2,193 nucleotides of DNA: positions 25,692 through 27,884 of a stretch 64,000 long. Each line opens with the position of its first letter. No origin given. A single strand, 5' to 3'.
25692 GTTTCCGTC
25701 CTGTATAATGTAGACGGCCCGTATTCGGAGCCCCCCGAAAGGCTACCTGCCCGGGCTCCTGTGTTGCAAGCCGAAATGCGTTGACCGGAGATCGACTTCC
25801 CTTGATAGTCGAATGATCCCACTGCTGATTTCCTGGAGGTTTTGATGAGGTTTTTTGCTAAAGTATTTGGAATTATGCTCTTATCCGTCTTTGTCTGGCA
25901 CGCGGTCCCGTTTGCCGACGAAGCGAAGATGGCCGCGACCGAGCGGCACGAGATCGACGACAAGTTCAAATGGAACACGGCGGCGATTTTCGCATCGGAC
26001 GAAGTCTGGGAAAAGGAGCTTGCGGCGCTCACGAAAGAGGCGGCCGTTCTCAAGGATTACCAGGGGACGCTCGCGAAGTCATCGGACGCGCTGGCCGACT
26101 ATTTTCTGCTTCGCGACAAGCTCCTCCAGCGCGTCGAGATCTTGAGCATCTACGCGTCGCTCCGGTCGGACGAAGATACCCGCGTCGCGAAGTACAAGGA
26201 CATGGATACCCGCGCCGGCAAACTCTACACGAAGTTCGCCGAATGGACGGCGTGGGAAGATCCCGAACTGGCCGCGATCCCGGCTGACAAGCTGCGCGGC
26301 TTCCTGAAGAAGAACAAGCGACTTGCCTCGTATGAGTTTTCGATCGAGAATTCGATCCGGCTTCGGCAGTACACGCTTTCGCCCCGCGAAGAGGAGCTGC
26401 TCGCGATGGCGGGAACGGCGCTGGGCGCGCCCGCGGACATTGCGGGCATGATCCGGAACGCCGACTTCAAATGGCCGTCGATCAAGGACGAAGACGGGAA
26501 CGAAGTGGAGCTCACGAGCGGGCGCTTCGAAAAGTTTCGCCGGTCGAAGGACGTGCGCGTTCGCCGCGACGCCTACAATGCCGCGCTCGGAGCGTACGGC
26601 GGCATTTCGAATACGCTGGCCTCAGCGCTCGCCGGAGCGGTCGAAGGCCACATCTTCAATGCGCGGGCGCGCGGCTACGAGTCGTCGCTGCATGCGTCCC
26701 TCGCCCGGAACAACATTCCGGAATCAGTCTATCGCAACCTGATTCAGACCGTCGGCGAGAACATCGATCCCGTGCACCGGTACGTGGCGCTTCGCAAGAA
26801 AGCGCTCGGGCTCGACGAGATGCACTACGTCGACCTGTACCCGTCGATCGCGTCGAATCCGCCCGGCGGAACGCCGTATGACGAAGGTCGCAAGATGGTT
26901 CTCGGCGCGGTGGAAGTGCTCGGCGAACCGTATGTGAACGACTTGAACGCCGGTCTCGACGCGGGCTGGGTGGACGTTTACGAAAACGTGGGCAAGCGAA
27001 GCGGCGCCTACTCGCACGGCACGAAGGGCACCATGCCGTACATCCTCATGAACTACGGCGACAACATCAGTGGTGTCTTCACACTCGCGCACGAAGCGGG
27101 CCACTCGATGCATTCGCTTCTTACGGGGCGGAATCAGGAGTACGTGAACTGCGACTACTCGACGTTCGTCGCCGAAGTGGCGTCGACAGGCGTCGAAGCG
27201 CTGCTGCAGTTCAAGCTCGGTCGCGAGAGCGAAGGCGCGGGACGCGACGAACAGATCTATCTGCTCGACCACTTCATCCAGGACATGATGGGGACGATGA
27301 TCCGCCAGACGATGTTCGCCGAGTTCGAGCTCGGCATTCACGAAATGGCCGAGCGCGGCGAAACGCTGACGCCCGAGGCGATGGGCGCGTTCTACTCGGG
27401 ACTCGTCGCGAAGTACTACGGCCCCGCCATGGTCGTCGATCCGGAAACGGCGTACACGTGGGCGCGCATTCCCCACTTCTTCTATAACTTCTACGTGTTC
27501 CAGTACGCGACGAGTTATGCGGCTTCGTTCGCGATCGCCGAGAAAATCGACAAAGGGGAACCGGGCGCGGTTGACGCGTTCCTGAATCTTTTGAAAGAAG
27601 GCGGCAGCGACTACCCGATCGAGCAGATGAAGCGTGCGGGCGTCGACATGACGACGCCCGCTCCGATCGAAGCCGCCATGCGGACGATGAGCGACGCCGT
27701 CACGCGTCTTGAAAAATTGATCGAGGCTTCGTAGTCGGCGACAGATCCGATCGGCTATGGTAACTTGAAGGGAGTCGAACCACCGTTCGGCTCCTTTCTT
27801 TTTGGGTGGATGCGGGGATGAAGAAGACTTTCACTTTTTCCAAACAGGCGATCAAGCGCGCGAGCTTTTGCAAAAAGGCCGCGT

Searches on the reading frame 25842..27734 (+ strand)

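Call 69: search_protein_families(library=pfam, proteins=[window:25842-27734:+], max_evalue=0.001)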
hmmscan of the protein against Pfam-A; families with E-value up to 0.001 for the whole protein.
window:25842-27734:+ (630 aa): 2 families
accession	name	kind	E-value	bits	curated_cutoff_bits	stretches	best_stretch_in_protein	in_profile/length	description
PF01432.26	Peptidase_M3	-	5.9e-64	217.5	27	1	234-614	4-456/457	Peptidase family M3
PF08439.15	Peptidase_M3_N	-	1.9e-17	63.7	25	1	142-210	1-69/70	Oligopeptidase F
